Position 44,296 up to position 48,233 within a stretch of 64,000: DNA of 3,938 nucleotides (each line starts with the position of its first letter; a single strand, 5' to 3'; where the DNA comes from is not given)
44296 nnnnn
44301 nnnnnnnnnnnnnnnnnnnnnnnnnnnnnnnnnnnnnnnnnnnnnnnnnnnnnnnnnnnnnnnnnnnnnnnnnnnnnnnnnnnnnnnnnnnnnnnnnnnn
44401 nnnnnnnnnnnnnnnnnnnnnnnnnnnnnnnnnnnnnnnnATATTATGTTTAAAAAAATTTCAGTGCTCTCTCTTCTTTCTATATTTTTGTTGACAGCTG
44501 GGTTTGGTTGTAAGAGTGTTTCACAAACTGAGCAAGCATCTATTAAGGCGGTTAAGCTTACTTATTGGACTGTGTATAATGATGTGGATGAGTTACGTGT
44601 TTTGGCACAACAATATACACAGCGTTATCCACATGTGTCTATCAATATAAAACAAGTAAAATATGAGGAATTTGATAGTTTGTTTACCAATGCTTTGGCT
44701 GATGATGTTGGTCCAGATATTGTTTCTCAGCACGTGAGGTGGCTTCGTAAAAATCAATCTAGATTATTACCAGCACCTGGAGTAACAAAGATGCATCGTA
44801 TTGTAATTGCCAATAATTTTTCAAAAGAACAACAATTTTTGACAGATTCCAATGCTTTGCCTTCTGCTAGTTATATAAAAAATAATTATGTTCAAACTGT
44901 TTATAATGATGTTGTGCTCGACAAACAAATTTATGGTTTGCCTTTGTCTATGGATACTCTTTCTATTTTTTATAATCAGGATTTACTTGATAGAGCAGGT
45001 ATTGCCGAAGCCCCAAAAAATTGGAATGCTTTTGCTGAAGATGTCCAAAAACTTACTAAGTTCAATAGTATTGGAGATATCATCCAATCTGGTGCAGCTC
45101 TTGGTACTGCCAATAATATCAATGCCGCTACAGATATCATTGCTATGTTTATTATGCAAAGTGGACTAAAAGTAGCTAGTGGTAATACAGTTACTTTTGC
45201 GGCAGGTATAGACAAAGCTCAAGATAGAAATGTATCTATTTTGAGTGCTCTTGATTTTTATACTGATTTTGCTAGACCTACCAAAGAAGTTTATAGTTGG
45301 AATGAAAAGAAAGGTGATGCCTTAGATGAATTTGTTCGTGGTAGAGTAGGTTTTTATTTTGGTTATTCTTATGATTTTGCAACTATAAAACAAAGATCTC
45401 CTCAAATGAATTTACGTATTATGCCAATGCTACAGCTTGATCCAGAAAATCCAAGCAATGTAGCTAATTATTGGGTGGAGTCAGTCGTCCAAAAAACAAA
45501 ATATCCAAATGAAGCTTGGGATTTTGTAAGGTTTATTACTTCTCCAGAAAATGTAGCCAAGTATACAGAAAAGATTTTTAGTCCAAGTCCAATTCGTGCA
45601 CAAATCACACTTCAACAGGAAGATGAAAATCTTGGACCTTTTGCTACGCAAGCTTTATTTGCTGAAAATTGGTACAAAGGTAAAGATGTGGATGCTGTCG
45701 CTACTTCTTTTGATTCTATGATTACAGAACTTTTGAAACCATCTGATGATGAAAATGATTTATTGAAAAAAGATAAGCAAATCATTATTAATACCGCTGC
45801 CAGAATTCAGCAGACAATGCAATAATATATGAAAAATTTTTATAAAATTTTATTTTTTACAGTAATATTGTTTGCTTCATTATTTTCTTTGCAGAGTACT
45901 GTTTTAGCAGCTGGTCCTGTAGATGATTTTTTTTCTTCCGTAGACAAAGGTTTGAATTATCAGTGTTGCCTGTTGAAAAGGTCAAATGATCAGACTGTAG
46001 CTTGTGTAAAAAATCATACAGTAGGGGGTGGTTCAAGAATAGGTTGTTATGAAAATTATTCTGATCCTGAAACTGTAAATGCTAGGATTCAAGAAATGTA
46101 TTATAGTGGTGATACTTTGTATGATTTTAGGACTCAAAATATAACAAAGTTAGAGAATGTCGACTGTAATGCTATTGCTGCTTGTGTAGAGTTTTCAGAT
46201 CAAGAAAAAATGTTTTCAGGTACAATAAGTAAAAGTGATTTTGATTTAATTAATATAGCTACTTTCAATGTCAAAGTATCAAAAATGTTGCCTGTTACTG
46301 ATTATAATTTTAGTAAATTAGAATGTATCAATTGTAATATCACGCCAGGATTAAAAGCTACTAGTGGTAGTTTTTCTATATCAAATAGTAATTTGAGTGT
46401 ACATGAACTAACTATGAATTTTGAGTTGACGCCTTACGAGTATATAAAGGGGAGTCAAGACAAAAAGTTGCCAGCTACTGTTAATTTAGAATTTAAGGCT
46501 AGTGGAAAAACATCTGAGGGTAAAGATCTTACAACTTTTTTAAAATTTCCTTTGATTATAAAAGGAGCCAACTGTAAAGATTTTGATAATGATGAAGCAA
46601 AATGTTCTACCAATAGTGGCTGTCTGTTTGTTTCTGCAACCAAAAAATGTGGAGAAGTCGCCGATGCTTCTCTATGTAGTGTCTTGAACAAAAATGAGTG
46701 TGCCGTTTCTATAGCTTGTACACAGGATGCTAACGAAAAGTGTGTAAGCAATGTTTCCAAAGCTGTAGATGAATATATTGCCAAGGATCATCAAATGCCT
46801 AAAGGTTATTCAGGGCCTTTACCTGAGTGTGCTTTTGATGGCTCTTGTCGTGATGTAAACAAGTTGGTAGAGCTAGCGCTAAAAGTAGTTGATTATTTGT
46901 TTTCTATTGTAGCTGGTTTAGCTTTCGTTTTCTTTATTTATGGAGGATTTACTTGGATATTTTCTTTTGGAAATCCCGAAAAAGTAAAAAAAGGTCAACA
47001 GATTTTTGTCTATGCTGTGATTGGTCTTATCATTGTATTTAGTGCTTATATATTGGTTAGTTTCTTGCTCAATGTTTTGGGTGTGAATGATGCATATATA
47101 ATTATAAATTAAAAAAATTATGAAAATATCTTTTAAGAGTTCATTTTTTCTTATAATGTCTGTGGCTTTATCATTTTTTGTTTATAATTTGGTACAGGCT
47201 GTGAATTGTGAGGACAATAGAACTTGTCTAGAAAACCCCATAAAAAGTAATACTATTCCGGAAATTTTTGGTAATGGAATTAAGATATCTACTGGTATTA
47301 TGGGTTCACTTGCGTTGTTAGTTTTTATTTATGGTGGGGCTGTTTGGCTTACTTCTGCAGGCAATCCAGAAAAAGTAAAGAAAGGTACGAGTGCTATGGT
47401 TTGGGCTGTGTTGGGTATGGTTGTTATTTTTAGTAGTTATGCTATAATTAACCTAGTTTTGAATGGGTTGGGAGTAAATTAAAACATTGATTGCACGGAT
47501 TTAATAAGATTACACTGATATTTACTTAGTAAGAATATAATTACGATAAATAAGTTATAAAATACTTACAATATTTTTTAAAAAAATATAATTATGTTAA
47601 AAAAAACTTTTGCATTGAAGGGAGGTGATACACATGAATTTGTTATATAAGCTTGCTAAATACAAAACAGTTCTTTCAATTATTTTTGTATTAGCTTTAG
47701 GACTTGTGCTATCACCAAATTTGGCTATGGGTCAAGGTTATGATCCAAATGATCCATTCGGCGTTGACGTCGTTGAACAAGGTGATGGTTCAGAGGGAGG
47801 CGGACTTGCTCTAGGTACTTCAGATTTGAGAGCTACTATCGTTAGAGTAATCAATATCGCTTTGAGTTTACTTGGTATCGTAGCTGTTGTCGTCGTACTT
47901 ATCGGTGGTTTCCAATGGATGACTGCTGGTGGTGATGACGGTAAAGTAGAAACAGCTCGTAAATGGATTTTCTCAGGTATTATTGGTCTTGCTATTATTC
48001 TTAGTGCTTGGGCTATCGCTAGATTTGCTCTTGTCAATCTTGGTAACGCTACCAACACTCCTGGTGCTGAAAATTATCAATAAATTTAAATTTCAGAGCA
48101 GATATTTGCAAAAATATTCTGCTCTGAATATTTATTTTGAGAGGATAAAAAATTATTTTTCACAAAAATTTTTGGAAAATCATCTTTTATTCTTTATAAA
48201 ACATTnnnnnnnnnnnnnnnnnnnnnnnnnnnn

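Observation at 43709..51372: Tandem array of about 11 divergent VirB2/TrbC-like (T4SS-pilin-like) two-TM paralogs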

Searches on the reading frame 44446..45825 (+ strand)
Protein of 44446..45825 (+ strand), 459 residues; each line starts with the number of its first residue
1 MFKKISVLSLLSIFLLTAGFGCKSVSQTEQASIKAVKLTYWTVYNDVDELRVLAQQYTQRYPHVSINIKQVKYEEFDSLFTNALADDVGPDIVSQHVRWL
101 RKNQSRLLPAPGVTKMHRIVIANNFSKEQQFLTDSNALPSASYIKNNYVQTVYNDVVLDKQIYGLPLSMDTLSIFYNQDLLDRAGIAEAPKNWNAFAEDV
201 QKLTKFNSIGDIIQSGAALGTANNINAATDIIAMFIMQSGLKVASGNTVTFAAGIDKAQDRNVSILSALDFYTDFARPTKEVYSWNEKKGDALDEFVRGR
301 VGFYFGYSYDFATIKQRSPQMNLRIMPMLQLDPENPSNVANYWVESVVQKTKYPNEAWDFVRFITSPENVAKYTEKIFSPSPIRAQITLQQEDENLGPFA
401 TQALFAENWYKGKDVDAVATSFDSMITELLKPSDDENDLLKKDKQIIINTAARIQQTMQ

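Call 4: search_protein_families(library=pfam, proteins=[window:44446-45825:+], max_evalue=0.1)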
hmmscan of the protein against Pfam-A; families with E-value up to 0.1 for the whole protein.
window:44446-45825:+ (459 aa): 3 families
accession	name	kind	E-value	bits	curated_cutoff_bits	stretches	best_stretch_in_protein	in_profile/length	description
PF01547.30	SBP_bac_1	-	1.6e-21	78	26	1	50-370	10-306/307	Bacterial extracellular solute-binding protein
PF13416.11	SBP_bac_8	-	3.5e-21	76.7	27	1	130-385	70-263/279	Bacterial extracellular solute-binding protein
PF13343.11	SBP_bac_6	-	0.001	19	24.6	0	339-389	177-220/245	Bacterial extracellular solute-binding protein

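Call 67: find_homologous_proteins(query=window:44446-45825:+, max_evalue=0.00001)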
Query window:44446-45825:+ (459 aa): 1598 proteins with E <= 0.00001 among 8000 candidates; the best 120 are listed.
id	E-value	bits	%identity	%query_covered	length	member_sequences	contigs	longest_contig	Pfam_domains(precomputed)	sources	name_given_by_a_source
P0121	0.0e+0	1009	98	100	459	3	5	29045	PF13416.12,PF01547.31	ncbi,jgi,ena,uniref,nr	ncbi:MAG: hypothetical protein A2493_02395 [Candidatus Magasanikbacteria bacterium RIFOXYC12_FULL_33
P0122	3.9e-242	822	78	100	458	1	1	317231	PF13416.12,PF01547.31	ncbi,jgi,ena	ncbi:MAG: extracellular solute-binding protein [Candidatus Magasanikbacteria bacterium]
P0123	8.8e-241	817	77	100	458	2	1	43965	PF13416.12,PF01547.31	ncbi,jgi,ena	ncbi:MAG: extracellular solute-binding protein [Candidatus Magasanikbacteria bacterium]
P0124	9.5e-240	814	76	100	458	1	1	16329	PF13416.12,PF01547.31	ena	-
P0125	1.2e-238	810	76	100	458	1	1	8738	PF13416.12,PF01547.31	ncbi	-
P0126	1.4e-237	807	75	100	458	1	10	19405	PF13416.12,PF01547.31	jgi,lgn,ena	-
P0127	2.0e-236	803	75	100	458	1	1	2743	PF13416.12,PF01547.31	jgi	-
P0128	2.3e-231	786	73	100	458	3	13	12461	PF13416.12,PF01547.31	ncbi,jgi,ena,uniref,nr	ncbi:MAG: hypothetical protein COU28_03635 [Candidatus Magasanikbacteria bacterium CG10_big_fil_rev_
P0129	2.1e-230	783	74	100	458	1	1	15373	PF13416.12,PF01547.31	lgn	-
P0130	8.7e-229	778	71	100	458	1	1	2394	PF13416.12,PF01547.31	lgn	-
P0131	2.0e-228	777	72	100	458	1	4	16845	PF13416.12,PF01547.31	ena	-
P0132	3.7e-223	759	72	100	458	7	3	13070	PF13416.12,PF13343.12,PF01547.31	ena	-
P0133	5.0e-191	653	60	99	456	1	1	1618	PF13416.12,PF01547.31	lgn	-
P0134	7.8e-188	643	61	99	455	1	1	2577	PF13416.12,PF01547.31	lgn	-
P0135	1.4e-185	635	60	100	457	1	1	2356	PF13416.12,PF01547.31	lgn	-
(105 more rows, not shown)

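Call 73: search_protein_families(library=ncbifam, proteins=[window:44446-45825:+], max_evalue=0.01)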
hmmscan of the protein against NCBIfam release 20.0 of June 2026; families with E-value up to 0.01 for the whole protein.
window:44446-45825:+ (459 aa): 2 families
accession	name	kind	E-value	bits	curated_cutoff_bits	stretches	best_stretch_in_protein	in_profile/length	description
NF053763.1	ABCarbgalBndGanS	equivalog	1.1e-06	27.7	700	1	143-207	119-183/420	galactooligosaccharide ABC transporter substrate-binding protein GanS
NF007011.0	PRK09474.1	equivalog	0.00017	20.5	291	1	143-198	110-160/396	maltose/maltodextrin ABC transporter substrate-binding protein MalE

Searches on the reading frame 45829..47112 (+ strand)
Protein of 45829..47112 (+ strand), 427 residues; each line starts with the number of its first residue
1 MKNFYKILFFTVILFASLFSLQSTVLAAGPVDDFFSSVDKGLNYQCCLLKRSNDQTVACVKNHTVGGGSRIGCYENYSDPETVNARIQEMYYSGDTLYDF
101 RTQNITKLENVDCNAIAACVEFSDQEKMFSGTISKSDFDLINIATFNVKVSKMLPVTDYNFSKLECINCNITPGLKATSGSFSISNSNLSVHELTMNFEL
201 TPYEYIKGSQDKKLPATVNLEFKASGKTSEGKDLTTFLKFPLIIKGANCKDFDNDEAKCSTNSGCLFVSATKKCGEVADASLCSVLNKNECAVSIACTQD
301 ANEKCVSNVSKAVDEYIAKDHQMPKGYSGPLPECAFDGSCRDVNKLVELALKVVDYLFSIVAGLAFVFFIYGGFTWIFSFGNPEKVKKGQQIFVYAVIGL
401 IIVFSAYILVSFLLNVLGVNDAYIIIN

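Call 3: search_protein_families(library=pfam, proteins=[window:45829-47112:+], max_evalue=0.1)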
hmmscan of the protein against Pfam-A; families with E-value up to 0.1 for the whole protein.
window:45829-47112:+ (427 aa): 2 families
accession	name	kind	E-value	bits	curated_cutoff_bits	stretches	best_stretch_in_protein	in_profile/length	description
PF18895.5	T4SS_pilin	-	2.4e-13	50.4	26.6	1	343-413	2-71/71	Type IV secretion system pilin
PF04956.18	TrbC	-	5.7e-05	23.7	27.9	1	345-412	36-97/98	TrbC/VIRB2 pilin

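Call 71: find_homologous_proteins(query=window:45829-47112:+, max_evalue=0.00001)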
Query window:45829-47112:+ (427 aa): 41 proteins with E <= 0.00001 among 5338 candidates.
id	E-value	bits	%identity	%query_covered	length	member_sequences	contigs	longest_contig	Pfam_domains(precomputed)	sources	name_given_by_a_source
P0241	8.6e-284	958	100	100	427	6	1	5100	PF18895.6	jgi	-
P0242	2.9e-193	660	74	100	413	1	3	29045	PF18895.6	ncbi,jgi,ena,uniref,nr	ncbi:MAG: hypothetical protein A2493_02390 [Candidatus Magasanikbacteria bacterium RIFOXYC12_FULL_33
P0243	6.2e-153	527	60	100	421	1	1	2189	PF18895.6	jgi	jgi:hypothetical protein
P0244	3.7e-62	229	46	59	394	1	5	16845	PF18895.6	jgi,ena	-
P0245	7.6e-59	218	47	62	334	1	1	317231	PF18895.6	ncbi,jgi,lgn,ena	ncbi:MAG: pilin [Candidatus Magasanikbacteria bacterium]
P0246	1.1e-56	210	46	61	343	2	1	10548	PF18895.6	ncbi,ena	-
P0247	6.7e-53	198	46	56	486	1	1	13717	PF18895.6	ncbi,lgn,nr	ncbi:MAG: pilin [Patescibacteria group bacterium]|nr:pilin [Patescibacteria group bacterium]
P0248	9.7e-53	197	42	68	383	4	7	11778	PF18895.6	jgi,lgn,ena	-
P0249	1.7e-49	187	43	62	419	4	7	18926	PF18895.6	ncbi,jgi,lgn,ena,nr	ncbi:MAG: hypothetical protein ACD_18C00064G0012 [uncultured bacterium]|nr:MAG: hypothetical protein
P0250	7.9e-49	185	47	50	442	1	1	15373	PF18895.6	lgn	-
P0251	1.4e-48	184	51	41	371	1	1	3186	PF18895.6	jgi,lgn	-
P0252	1.4e-47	180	34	91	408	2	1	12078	PF18895.6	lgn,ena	-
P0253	1.5e-45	174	40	56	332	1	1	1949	PF18895.6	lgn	-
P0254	2.4e-42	163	39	61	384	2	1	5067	PF18895.6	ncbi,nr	ncbi:MAG: hypothetical protein HYV41_05355 [Candidatus Magasanikbacteria bacterium]|nr:hypothetical 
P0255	6.9e-37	145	48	33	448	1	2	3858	PF18895.6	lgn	-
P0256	1.1e-36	145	62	25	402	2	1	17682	PF18895.6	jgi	-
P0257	1.7e-36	144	63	25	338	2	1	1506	PF18895.6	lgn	-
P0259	2.1e-34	137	60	24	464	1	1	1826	PF18895.6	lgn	-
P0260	2.5e-34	137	44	38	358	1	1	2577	PF18895.6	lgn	-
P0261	1.2e-33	135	41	40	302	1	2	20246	PF18895.6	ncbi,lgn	-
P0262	1.2e-32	131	43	42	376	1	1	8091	PF18895.6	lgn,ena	-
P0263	4.0e-32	130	55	26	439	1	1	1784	PF18895.6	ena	-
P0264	1.0e-31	128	42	41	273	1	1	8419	PF18895.6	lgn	-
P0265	1.8e-31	127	39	13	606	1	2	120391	PF18895.6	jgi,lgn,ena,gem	jgi:hypothetical protein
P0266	2.4e-31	127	55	25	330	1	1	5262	PF18895.6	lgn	-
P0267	2.5e-31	127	37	52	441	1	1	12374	PF18895.6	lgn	-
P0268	5.6e-31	126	40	48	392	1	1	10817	PF18895.6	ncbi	-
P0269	7.7e-30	122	41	41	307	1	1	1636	PF18895.6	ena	-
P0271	9.9e-28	115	39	41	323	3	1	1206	PF18895.6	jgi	jgi:hypothetical protein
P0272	2.8e-27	114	57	23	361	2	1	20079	PF18895.6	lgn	-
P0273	2.6e-26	110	38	40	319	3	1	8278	PF18895.6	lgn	-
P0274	1.4e-25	108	40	36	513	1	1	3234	PF18895.6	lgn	-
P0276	2.7e-18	84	50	24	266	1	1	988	PF18895.6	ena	-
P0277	5.4e-18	83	49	22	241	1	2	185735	PF18895.6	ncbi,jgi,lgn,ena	-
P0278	9.4e-13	66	39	16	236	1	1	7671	PF18895.6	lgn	-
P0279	3.1e-11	61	48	16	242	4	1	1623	PF18895.6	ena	-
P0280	4.8e-11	60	49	16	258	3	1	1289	PF18895.6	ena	-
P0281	2.9e-6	44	41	15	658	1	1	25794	PF13205.13,PF18895.6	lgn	-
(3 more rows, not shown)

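Call 73: search_protein_families(library=ncbifam, proteins=[window:45829-47112:+], max_evalue=0.01)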
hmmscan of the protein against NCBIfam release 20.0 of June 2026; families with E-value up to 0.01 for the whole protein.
window:45829-47112:+ (427 aa): 1 family
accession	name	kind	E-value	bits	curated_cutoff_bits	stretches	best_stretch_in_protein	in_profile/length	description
NF045849.1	ICE_MMCAP2_0565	equivalog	0.0098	15.6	40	0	345-415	8-78/80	Mbov_0395 family pilin-like conjugal transfer protein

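Call 82: predict_structure(alignment_id=A4)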
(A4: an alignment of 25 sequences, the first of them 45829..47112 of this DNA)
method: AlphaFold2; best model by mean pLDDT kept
length: 427 residues; sequences in the alignment: 25
mean_pLDDT: 72.2   pTM: 0.45
mean pLDDT of the five models: 72.2, 69.6, 69.2, 68.7, 68.2
residues with pLDDT >= 90: 42; 70-90: 244; 50-70: 60; < 50: 81
segments of 3 or more residues with pLDDT < 50: 22-46, 48-52, 59-73, 94-124, 425-427
pLDDT, mean of each block of 10 residues (from residue 1): 81 77 36 32 43 50 41 53 58 43 33 42 58 90 89 66 89 87 77 87 81 80 85 84 85 88 86 85 87 85 81 76 80 75 73 81 85 83 86 87 85 75 52
secondary structure, 60 per line:
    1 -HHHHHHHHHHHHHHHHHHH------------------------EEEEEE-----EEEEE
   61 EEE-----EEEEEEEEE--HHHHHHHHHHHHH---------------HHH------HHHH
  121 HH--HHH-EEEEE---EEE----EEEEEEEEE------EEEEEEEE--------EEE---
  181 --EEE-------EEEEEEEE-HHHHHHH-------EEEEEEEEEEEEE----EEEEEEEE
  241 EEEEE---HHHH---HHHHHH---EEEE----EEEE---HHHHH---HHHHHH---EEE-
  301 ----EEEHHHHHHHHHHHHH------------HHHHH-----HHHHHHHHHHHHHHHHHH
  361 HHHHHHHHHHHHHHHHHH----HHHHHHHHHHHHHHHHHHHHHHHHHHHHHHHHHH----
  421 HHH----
elements in order: H2-20 E45-50 E56-63 E69-77 H80-92 H117-122 E129-133 E137-139 E144-152 E159-166 E175-177 E183-185 E193-200 H202-208 E216-228 E233-245 H249-252 H256-261 E265-268 E273-276 H280-284 H288-293 E297-299 E305-307 H308-320 H333-337 H343-378 H383-416

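Call 84: fold_search(model_id=the predicted structure, library=pdb)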
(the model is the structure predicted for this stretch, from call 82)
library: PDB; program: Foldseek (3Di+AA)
matches with E <= 10: 1672; with E <= 0.001: 15
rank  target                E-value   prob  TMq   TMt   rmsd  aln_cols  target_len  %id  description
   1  5jpm_B                1.1e-04  1.00  0.18  0.12  13.1       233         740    8  Structure of the complex of human complement C4 with MASP-2 rebuilt using iMDFF (released 2016-08-10)
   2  1yew_A                1.8e-04  0.99  0.17  0.18  26.2       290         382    9  Crystal structure of particulate methane monooxygenase (released 2005-02-08)
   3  6cxh_A                1.9e-04  0.99  0.17  0.19  26.1       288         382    8  Crystal structure of particulate methane monooxygenase from Methylomicrobium alcaliphilum 20Z (released 2018-05-16)
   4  6fvi                  2.4e-04  1.00  0.16  0.38  10.4       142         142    8  ASH / PapD-like domain of human CEP192 (PapD-like domain 7) (released 2019-03-20)
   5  2p9r_B                2.5e-04  1.00  0.15  0.48   6.6       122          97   11  Human alpha2-macroglogulin is composed of multiple domains, as predicted by homology with complement component C3 (released 2007-08-21)
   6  8cka_B                2.7e-04  1.00  0.15  0.16   8.7       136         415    8  Deinococcus radidurans HPI S-layer (released 2023-04-19)
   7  2p9r_A                4.0e-04  1.00  0.15  0.42   6.9       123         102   10  Human alpha2-macroglogulin is composed of multiple domains, as predicted by homology with complement component C3 (released 2007-08-21)
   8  3frp_G                5.0e-04  1.00  0.19  0.33  13.9       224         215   10  Crystal Structure of Cobra Venom Factor, a Co-factor for C3- and C5 convertase CVFBb (released 2009-04-28)
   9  3wea_A                5.0e-04  0.98  0.13  0.31   8.5       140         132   14  Crystal structure of a Niemann-Pick type C2 protein from Japanese carpenter ant (released 2014-02-05)
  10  3hrz_B                5.6e-04  0.99  0.18  0.30  14.2       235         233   10  Cobra Venom Factor (CVF) in complex with human factor B (released 2009-07-07)
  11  7e2c_J                6.0e-04  0.99  0.18  0.10  13.9       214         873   11  Monomer of TRAPPII (open) (released 2022-02-09)
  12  7e93_J                6.7e-04  0.99  0.18  0.10  13.8       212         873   10  Intact TRAPPII (state III). (released 2022-02-09)
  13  9ifr                  6.7e-04  0.98  0.15  0.37   8.2       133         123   14  CLIPPER domain from the Gram-negative fibrillar adhesin "B9T28_05395 (released 2025-11-26)
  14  8xen_A                8.5e-04  0.99  0.16  0.08   8.9       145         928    9  Cryo-EM structure of integrin ITGAV/ITGB3 complex, conformation 4 (released 2024-12-18)
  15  5xf0_MODEL_1_A        9.0e-04  0.97  0.13  0.37   9.7       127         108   14  Solution structure of the IgI domain of CD147 (released 2018-04-11)
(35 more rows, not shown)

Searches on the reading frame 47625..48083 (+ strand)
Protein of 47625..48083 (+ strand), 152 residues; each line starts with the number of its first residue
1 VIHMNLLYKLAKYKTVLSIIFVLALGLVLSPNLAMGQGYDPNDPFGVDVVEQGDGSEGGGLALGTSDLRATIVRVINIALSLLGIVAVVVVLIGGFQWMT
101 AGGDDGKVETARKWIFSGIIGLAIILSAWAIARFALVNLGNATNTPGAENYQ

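Call 3: search_protein_families(library=pfam, proteins=[window:47625-48083:+], max_evalue=0.1)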
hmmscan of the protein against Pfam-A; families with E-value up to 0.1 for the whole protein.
window:47625-48083:+ (152 aa): 3 families
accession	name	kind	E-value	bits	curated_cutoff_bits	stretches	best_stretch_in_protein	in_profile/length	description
PF18895.5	T4SS_pilin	-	5.3e-11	42.9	26.6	1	70-134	7-70/71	Type IV secretion system pilin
PF04956.18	TrbC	-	0.0046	17.6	27.9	0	82-133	52-96/98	TrbC/VIRB2 pilin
PF13572.11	DUF4134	-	0.051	14.3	26.5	1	66-127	25-90/93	Domain of unknown function (DUF4134)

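Call 73: search_protein_families(library=ncbifam, proteins=[window:47634-48083:+], max_evalue=0.01)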
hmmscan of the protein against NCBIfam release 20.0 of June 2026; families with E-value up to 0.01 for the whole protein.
window:47634-48083:+ (149 aa): 1 family
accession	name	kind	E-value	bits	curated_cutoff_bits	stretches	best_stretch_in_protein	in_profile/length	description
NF045849.1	ICE_MMCAP2_0565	equivalog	2.2e-06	27.2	40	1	68-133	8-77/80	Mbov_0395 family pilin-like conjugal transfer protein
